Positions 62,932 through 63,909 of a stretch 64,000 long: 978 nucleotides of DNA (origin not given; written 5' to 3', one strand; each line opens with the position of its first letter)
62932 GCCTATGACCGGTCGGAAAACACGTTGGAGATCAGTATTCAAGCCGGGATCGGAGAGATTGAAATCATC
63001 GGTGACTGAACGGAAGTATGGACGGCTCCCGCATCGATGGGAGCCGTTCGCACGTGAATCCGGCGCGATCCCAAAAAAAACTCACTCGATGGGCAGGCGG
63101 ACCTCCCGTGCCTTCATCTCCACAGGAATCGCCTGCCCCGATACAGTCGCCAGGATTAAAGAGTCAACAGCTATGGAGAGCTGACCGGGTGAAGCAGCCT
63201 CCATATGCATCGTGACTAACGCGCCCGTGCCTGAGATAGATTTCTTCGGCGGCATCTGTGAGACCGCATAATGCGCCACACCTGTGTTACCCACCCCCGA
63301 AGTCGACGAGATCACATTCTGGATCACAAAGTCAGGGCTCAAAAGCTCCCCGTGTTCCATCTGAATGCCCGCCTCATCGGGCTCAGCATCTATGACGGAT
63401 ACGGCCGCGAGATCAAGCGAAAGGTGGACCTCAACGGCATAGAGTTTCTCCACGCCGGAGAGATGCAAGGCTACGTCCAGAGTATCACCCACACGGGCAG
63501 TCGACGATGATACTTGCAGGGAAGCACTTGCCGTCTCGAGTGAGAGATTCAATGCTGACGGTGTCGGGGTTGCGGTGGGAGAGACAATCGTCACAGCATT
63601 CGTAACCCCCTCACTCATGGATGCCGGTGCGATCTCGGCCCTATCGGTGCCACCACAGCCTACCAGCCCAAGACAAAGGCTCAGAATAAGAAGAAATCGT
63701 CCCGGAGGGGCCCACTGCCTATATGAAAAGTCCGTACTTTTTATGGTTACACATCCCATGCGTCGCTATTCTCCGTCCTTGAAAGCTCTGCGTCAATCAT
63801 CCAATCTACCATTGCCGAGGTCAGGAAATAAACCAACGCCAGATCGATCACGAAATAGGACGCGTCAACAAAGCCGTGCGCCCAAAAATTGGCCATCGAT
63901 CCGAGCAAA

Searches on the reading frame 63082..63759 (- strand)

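Call 7: search_protein_families(library=pfam, proteins=[window:63082-63759:-], max_evalue=0.01)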
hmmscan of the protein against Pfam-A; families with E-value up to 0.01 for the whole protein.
window:63082-63759:- (225 aa): 1 family
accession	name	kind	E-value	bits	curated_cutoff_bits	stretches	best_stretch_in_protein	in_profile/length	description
PF00963.24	Cohesin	-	0.0029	18.2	24.1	1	81-130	3-54/139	Cohesin domain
